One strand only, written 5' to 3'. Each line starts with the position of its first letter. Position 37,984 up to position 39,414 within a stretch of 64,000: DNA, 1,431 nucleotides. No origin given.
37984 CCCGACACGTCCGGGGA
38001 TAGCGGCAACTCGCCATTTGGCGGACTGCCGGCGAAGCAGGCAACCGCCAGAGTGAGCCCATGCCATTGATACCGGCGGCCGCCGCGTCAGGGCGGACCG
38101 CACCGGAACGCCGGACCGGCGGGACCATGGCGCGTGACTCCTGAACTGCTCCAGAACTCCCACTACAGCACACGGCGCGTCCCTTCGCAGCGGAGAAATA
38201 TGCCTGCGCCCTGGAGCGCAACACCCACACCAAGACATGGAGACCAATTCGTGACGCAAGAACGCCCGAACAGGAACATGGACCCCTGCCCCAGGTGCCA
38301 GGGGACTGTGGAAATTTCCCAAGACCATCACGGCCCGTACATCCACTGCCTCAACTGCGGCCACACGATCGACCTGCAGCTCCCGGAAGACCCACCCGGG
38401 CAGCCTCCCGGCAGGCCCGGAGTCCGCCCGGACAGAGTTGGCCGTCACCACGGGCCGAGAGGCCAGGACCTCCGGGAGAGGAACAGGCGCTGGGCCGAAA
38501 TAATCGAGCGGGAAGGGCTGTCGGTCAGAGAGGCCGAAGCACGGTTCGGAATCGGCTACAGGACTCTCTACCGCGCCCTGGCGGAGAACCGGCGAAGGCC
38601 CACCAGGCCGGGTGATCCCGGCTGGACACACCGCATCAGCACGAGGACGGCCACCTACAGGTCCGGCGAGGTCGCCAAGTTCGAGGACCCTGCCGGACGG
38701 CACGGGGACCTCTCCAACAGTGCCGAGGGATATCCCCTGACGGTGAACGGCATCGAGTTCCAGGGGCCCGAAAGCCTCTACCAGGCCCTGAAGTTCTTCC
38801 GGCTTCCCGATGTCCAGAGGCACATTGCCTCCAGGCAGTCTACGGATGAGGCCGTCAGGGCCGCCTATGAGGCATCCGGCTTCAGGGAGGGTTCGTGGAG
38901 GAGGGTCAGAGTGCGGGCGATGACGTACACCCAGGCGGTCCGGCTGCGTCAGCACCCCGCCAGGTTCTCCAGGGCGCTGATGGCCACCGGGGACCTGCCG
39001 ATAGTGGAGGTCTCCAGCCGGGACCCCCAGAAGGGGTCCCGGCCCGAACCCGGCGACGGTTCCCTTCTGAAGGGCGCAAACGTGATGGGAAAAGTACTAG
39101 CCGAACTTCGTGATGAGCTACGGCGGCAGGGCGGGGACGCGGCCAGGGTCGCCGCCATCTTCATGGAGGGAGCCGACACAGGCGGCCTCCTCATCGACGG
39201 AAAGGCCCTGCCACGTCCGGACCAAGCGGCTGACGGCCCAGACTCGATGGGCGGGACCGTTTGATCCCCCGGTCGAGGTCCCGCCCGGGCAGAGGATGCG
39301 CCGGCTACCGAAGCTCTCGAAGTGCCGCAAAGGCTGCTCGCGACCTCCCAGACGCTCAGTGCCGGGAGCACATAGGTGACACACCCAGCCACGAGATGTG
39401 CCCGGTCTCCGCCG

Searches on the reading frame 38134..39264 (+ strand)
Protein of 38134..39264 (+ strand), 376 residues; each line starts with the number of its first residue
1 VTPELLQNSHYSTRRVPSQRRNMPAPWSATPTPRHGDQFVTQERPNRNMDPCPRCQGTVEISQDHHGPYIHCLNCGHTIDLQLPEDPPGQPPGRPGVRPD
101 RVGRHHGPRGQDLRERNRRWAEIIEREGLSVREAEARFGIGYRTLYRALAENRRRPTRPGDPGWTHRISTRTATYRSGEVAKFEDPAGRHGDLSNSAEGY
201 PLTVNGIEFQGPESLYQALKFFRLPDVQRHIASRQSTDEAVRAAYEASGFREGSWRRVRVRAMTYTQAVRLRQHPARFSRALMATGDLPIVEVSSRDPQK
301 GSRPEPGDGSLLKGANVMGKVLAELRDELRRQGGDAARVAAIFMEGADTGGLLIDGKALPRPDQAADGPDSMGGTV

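Call 76: search_protein_families(library=pfam, proteins=[window:38134-39264:+], max_evalue=0.001)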
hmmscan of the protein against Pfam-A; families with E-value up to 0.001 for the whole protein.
window:38134-39264:+ (376 aa): 2 families
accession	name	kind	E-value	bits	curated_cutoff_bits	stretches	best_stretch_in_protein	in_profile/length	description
PF08719.17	NADAR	-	2.4e-15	57.6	35.1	1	198-330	26-163/163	NADAR domain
PF14354.12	Lar_restr_allev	-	0.00037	21.1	28.6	1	48-79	2-35/58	Restriction alleviation protein Lar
